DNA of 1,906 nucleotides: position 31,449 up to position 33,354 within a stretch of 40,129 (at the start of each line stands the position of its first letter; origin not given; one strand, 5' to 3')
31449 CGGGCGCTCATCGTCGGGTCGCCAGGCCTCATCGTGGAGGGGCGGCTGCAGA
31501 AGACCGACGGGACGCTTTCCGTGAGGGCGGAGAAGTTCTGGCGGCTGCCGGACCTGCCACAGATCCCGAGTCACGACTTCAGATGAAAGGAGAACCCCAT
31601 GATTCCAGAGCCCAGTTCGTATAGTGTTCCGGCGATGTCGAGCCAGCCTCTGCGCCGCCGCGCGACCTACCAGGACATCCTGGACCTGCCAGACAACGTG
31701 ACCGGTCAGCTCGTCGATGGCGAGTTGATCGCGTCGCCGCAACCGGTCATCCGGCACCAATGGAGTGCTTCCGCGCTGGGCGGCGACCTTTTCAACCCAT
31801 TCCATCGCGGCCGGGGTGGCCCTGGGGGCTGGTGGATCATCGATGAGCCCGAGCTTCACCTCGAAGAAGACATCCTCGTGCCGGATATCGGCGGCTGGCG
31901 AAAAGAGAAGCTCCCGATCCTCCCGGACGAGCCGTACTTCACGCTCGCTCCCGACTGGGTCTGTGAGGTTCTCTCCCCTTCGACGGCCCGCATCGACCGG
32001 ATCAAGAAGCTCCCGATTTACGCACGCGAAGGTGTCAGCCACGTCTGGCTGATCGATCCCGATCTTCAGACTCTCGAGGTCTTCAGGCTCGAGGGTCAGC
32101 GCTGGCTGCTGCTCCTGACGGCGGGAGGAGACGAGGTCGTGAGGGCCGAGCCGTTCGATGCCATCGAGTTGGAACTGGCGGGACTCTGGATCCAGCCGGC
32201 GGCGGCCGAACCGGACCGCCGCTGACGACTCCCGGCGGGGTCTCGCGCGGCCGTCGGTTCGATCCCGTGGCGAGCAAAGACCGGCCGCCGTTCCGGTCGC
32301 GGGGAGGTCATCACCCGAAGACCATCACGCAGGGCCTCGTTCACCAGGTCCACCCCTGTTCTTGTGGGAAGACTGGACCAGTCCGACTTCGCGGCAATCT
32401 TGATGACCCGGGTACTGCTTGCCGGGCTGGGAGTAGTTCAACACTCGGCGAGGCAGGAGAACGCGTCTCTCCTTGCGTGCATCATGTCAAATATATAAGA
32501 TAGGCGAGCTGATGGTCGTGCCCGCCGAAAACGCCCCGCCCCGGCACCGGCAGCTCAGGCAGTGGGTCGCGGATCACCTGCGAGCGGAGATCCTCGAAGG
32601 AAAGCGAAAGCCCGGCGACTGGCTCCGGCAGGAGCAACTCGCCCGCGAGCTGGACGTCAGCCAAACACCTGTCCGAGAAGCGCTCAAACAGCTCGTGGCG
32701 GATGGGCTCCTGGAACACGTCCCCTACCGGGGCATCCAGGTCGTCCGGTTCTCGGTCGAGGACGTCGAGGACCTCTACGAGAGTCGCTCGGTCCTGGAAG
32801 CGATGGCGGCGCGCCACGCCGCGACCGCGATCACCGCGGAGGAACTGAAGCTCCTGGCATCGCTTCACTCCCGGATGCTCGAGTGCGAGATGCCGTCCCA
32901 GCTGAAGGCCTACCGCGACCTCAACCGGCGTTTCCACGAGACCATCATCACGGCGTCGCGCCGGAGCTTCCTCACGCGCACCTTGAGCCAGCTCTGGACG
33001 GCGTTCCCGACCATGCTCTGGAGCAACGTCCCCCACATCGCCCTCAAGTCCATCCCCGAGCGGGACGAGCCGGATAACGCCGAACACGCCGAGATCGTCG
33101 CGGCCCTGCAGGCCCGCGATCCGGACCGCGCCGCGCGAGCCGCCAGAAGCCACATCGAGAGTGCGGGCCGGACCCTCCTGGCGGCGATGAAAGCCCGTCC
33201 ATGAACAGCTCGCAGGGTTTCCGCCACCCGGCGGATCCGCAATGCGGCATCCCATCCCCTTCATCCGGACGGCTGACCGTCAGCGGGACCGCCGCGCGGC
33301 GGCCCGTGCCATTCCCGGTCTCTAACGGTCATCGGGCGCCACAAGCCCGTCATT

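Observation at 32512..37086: Putative cyanophycin / beta-Asp-Arg utilisation locus: GntR regulator, Oar-like TonB-dependent receptor and secreted cyanophycinase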

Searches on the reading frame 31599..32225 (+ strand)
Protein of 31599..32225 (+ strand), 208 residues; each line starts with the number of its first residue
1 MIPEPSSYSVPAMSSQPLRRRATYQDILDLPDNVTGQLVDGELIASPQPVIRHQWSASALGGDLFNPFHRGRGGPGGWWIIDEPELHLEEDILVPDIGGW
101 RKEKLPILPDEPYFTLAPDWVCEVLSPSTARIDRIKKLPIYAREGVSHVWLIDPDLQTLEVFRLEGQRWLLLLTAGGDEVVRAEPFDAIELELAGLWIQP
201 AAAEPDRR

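Call 3: search_protein_families(library=pfam, proteins=[window:31599-32225:+], max_evalue=0.01)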
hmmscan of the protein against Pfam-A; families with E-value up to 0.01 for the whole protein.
window:31599-32225:+ (208 aa): 1 family
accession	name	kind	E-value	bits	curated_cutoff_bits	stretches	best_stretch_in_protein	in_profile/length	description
PF05685.18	Uma2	-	6.9e-26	91.2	27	1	28-192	5-170/172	Putative restriction endonuclease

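Call 4: search_protein_families(library=ncbifam, proteins=[window:31599-32225:+], max_evalue=0.01)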
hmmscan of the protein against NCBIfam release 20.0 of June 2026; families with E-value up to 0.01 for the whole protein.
window:31599-32225:+ (208 aa): 0 families

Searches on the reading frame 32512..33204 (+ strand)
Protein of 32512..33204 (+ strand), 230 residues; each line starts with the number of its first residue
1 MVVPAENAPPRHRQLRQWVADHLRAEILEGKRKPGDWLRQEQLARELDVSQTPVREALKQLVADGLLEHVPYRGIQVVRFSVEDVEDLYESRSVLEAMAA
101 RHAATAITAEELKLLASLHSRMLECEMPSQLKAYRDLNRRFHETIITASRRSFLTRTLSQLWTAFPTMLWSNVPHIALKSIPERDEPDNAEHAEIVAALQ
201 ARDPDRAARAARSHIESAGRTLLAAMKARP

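Call 3: search_protein_families(library=pfam, proteins=[window:32512-33204:+], max_evalue=0.01)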
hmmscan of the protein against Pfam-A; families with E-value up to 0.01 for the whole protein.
window:32512-33204:+ (230 aa): 6 families
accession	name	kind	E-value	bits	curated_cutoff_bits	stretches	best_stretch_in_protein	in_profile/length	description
PF07729.17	FCD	-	6.5e-26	91.6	24.3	1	87-216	1-124/125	FCD domain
PF00392.27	GntR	-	2.2e-16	59.7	27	1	17-77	3-64/64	Bacterial regulatory proteins, gntR family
PF01325.25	Fe_dep_repress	-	8.6e-06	26.3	26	1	38-75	23-60/60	Iron dependent repressor, N-terminal DNA binding domain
PF13412.12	HTH_24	-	0.00032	20.7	21.9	1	40-68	20-48/48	Winged helix-turn-helix DNA-binding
PF12802.13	MarR_2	-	0.00071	20.1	27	1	32-70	16-53/61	MarR family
PF13545.12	HTH_Crp_2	-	0.0035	17.7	27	1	38-78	23-62/70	Crp-like helix-turn-helix domain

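Call 4: search_protein_families(library=ncbifam, proteins=[window:32512-33204:+], max_evalue=0.01)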
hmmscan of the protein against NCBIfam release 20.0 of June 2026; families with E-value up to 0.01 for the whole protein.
window:32512-33204:+ (230 aa): 22 families
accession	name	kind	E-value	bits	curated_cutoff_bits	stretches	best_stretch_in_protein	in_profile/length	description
TIGR03338.1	phnR_burk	equivalog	4.3e-33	114.7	271.5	1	13-217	10-208/212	phosphonate utilization associated transcriptional regulator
NF008576.0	PRK11534.1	equivalog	8.5e-18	64.8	218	1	22-218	15-213/225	DNA-binding transcriptional regulator CsiR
NF007442.0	PRK09990.1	equivalog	3.2e-17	62.8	301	1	11-222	7-235/256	transcriptional regulator GlcC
NF003011.0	PRK03837.1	subfamily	1.5e-16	60.8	260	2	66-224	85-235/241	transcriptional regulator NanR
NF008504.0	PRK11414.1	equivalog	1.8e-16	60.5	225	1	12-170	9-167/221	GntR family transcriptional regulator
NF007741.0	PRK10421.1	equivalog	5.3e-14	52.2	311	2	87-218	100-229/262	transcriptional regulator LldR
NF007001.0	PRK09464.1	equivalog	1e-13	51.5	330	2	84-225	96-235/254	pyruvate dehydrogenase complex transcriptional repressor PdhR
NF008571.0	PRK11523.1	equivalog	5.1e-11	42.5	396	1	13-223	7-226/258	transcriptional regulator ExuR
NF007292.0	PRK09764.1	equivalog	2.3e-10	40.1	281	1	15-106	6-96/240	GntR family transcriptional regulator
NF007588.0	PRK10225.1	equivalog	2.1e-08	33.8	442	1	17-224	12-233/257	Uxu operon transcriptional regulator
NF052282.1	PLP_TF_PdxR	equivalog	2.7e-08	33.3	320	1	17-82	4-70/448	MocR-like pyridoxine biosynthesis transcription factor PdxR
TIGR02018.2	his_ut_repres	equivalog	5.1e-07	29.3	220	1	19-118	4-105/226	histidine utilization transcriptional repressor HutC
TIGR02325.1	C_P_lyase_phnF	equivalog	1.4e-06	28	156.8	1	17-77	11-72/238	phosphonate metabolism transcriptional regulator PhnF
NF008273.0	PRK11050.1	equivalog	2.4e-06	27.3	153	1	36-77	53-94/156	manganese-binding transcriptional regulator MntR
NF052281.1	rhizopine_MocR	equivalog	0.00023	19.9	650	1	8-94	16-99/479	rhizopine catabolism transcriptional regulator MocR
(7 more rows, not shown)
